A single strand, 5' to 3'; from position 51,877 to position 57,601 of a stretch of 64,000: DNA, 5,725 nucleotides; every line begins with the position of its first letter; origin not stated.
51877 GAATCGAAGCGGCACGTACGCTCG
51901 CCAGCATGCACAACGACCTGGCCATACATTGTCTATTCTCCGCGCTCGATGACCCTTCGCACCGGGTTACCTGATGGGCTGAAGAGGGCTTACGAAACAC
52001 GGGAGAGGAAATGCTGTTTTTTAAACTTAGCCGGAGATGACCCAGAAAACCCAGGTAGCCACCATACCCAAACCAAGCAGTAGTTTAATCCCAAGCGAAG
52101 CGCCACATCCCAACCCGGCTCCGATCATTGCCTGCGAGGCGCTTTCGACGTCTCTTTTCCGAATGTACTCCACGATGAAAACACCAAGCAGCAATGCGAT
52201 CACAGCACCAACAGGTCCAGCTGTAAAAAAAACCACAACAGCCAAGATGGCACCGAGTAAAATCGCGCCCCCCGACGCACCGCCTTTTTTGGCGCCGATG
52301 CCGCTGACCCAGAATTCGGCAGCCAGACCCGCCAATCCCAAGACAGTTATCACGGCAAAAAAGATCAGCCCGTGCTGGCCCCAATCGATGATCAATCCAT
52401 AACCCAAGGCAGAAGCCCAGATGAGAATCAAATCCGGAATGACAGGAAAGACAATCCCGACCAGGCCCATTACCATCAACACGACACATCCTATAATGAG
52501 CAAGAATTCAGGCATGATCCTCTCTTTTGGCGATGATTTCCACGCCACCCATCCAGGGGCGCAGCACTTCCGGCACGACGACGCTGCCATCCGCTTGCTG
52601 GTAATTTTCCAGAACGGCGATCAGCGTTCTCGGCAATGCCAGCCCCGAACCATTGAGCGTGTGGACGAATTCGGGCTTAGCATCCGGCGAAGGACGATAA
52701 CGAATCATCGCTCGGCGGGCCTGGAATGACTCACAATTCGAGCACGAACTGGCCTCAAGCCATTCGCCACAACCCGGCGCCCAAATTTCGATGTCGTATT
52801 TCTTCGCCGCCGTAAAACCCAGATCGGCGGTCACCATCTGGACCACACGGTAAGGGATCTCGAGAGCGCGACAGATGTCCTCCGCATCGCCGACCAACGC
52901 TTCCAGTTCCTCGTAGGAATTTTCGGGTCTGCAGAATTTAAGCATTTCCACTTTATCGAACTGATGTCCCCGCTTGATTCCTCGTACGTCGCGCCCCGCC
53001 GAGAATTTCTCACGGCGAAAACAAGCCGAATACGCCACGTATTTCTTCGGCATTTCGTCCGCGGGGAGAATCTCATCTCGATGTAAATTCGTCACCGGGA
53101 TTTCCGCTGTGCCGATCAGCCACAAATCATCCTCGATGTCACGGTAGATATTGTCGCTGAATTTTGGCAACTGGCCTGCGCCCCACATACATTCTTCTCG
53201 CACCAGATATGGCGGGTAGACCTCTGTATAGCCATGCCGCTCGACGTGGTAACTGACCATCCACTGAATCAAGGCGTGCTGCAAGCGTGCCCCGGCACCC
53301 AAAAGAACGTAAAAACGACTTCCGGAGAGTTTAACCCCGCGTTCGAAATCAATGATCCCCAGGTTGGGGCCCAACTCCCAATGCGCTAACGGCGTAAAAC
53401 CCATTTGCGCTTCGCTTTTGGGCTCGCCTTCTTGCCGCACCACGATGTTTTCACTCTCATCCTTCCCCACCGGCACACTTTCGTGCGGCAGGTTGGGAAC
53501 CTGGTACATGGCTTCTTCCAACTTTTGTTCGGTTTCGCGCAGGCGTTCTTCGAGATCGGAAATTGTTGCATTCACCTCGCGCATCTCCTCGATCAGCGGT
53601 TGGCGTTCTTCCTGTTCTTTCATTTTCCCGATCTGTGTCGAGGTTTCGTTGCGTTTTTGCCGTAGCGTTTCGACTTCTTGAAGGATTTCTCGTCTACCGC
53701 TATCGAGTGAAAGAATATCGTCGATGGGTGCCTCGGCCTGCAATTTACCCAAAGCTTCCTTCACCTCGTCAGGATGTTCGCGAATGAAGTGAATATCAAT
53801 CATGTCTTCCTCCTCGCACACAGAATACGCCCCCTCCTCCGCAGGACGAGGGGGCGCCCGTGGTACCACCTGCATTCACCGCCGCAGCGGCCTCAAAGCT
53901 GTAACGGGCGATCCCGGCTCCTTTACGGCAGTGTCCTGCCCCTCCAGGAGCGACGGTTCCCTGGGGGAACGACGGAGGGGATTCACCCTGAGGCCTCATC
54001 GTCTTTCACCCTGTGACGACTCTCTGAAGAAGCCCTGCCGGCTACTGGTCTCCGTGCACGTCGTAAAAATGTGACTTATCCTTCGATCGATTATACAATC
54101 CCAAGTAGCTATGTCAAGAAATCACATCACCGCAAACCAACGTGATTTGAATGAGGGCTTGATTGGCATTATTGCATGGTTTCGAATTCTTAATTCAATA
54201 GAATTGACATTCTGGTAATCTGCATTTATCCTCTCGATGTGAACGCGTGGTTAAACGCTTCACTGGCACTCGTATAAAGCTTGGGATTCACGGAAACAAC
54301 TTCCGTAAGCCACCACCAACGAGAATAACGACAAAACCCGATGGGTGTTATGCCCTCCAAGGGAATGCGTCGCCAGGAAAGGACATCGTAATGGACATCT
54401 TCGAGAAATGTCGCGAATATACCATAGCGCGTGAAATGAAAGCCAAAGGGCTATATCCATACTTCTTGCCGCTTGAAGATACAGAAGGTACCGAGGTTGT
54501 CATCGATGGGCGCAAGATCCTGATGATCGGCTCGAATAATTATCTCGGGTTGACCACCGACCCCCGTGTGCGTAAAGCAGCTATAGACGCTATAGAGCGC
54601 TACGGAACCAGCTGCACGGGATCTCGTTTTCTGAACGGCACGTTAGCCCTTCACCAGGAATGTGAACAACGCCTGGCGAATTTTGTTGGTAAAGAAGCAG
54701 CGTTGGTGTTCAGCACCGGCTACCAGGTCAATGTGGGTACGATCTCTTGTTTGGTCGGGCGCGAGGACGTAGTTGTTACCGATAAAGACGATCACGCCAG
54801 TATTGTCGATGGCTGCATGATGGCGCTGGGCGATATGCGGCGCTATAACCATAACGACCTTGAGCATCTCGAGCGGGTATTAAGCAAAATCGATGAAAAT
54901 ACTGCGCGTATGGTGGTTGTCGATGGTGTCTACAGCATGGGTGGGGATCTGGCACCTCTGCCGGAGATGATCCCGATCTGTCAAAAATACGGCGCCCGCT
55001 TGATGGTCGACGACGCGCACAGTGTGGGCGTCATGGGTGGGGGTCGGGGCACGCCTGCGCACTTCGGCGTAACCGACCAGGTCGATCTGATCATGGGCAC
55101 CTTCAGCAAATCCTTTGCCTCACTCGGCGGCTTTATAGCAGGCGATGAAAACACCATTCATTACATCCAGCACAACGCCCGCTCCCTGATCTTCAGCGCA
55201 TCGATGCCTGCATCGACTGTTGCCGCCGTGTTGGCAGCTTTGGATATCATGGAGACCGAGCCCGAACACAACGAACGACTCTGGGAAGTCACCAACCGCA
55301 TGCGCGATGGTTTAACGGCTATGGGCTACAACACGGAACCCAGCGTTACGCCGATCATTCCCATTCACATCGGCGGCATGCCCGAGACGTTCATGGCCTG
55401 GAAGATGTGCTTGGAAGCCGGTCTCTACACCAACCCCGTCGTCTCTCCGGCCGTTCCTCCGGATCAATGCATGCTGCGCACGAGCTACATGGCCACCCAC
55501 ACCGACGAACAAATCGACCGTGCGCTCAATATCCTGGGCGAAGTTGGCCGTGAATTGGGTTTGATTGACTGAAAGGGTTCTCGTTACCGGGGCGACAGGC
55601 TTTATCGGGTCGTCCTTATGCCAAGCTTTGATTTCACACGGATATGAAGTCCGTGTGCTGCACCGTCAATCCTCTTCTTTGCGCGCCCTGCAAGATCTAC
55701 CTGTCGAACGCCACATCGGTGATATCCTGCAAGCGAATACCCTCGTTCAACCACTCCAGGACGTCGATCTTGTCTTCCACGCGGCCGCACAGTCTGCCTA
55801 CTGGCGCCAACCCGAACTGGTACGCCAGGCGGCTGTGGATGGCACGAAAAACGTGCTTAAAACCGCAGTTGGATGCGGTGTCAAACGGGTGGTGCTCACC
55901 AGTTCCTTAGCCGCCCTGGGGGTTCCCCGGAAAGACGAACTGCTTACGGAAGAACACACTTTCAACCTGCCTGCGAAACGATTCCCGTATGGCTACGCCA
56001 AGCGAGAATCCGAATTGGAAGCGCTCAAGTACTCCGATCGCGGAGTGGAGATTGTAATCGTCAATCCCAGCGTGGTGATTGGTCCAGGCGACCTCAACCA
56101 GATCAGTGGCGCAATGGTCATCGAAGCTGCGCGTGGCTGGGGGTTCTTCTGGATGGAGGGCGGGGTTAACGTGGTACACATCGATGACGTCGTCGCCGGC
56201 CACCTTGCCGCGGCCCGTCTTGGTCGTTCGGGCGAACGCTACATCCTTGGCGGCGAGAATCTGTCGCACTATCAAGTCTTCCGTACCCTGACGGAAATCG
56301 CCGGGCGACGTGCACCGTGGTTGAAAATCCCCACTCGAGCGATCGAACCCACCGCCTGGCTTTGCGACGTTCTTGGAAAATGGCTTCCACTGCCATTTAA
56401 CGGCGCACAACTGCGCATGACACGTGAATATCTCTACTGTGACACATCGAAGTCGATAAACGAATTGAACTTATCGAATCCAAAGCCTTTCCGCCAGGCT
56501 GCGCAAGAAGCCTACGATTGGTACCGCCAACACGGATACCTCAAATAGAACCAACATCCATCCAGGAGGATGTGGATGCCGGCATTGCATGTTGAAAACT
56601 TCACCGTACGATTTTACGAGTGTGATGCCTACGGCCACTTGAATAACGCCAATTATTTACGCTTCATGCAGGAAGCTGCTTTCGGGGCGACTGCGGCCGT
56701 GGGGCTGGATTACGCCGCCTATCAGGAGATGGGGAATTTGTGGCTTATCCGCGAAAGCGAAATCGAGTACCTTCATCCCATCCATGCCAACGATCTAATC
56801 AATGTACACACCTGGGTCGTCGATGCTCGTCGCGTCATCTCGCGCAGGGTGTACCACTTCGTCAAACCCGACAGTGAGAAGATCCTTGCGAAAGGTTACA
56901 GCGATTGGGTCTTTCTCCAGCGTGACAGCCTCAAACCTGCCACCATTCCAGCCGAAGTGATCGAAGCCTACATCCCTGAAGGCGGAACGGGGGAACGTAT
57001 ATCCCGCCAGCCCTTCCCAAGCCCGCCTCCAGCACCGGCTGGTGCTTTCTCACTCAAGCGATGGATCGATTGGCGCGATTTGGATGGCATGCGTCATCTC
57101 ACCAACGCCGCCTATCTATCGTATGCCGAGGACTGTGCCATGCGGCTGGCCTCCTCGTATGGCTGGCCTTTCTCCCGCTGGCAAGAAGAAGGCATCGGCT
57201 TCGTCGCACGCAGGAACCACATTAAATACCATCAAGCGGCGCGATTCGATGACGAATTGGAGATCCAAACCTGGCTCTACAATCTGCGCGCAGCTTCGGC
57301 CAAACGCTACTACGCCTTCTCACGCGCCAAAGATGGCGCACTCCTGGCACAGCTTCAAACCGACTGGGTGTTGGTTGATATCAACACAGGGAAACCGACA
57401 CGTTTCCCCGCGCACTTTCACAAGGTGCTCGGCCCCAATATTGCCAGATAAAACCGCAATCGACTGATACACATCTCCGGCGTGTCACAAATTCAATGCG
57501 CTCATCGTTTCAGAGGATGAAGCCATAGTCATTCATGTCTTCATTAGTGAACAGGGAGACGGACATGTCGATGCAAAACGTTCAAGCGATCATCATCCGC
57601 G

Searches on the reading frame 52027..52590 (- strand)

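Call 26: search_protein_families(library=pfam, proteins=[window:52027-52590:-], max_evalue=0.001)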
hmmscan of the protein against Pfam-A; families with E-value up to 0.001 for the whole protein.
window:52027-52590:- (187 aa): 1 family
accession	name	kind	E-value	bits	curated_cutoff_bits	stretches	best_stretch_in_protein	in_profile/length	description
PF04306.18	DUF456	-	6.3e-25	88.5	29.4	1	47-182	1-137/139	Protein of unknown function (DUF456)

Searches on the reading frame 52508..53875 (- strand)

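Call 26: search_protein_families(library=pfam, proteins=[window:52508-53875:-], max_evalue=0.001)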
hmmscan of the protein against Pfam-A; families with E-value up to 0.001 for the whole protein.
window:52508-53875:- (455 aa): 2 families
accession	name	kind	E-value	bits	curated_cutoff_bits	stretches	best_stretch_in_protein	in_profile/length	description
PF00587.30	tRNA-synt_2b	-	6.2e-35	121.3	29.3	1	246-425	6-179/179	tRNA synthetase class II core domain (G, H, P, S and T)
PF02403.27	Seryl_tRNA_N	-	3.1e-28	98.6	28.2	1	25-130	1-108/108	Seryl-tRNA synthetase N-terminal domain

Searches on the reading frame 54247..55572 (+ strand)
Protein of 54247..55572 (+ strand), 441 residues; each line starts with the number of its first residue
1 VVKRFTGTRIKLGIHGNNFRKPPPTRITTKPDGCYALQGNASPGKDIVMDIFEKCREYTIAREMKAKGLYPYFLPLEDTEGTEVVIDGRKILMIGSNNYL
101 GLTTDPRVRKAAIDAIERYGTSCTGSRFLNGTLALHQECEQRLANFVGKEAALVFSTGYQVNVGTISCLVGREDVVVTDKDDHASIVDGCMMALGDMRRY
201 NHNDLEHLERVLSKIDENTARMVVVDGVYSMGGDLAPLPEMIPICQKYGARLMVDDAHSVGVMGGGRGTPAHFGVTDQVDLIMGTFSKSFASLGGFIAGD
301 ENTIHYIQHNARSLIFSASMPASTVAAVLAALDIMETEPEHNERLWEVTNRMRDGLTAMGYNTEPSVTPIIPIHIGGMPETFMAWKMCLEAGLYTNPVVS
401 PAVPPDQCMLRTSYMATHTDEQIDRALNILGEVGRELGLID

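Call 26: search_protein_families(library=pfam, proteins=[window:54247-55572:+], max_evalue=0.001)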
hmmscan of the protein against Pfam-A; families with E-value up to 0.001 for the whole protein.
window:54247-55572:+ (441 aa): 3 families
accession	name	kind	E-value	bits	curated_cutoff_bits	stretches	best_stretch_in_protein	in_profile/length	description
PF00155.27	Aminotran_1_2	-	6.3e-54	184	19.7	1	91-429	3-360/361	Aminotransferase class I and II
PF01212.27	Beta_elim_lyase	-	8.3e-06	25.8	27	1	138-314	36-226/288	Beta-eliminating lyase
PF00266.25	Aminotran_5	-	9.9e-05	21.9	21.5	1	132-261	41-181/371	Aminotransferase class-V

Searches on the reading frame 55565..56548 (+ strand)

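Call 26: search_protein_families(library=pfam, proteins=[window:55565-56548:+], max_evalue=0.001)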
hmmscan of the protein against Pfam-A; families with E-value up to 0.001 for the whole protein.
window:55565-56548:+ (327 aa): 9 families
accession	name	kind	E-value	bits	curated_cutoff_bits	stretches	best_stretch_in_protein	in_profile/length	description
PF01370.27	Epimerase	-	3.7e-34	118.7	20.9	1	5-229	1-240/240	NAD dependent epimerase/dehydratase family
PF01073.25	3Beta_HSD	-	7.3e-22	78.1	22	1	6-181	1-191/280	3-beta hydroxysteroid dehydrogenase/isomerase family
PF16363.11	GDP_Man_Dehyd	-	8.3e-18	65.4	27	1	6-158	1-169/332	GDP-mannose 4,6 dehydratase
PF13460.12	NAD_binding_10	-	3.8e-15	56.7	27.2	1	9-168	1-143/184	NAD(P)H-binding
PF07993.18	NAD_binding_4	-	6.8e-15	55.3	20.1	1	63-181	85-220/258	Male sterility protein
PF05368.20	NmrA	-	1.1e-11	45.4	27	1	1-111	1-104/298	NmrA-like family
PF02719.21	Polysacc_synt_2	-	2e-11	44.1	20.2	1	5-114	1-128/293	Polysaccharide biosynthesis protein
PF00106.31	adh_short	-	0.00012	22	26.6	1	4-75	2-72/195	short chain dehydrogenase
PF04321.23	RmlD_sub_bind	-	0.0002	21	27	1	4-107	2-95/287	RmlD substrate binding domain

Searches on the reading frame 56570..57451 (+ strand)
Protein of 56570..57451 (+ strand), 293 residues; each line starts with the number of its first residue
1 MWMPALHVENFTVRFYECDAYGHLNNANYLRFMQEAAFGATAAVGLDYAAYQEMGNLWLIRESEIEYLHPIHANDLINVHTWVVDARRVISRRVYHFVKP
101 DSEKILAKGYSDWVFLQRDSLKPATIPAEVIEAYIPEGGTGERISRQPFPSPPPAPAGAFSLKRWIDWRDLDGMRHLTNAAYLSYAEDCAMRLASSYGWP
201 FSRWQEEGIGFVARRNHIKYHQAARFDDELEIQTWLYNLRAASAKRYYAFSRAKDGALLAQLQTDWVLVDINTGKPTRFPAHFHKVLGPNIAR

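Call 26: search_protein_families(library=pfam, proteins=[window:56570-57451:+], max_evalue=0.001)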
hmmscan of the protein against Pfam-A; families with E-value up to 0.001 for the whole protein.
window:56570-57451:+ (293 aa): 4 families
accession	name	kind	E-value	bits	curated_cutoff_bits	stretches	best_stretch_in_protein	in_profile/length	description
PF13279.12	4HBT_2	-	7.1e-39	133.5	25.5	2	167-285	2-120/122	Thioesterase-like superfamily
PF01643.23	Acyl-ACP_TE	-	1.2e-25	90.2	23.7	2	7-134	4-131/131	Acyl-ACP thioesterase N-terminal domain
PF03061.28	4HBT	-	8.9e-20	71.2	20.6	2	176-253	3-73/79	Thioesterase superfamily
PF20791.3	Acyl-ACP_TE_C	-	2.8e-10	40.7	21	1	8-36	9-37/101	Acyl-ACP thioesterase C-terminal domain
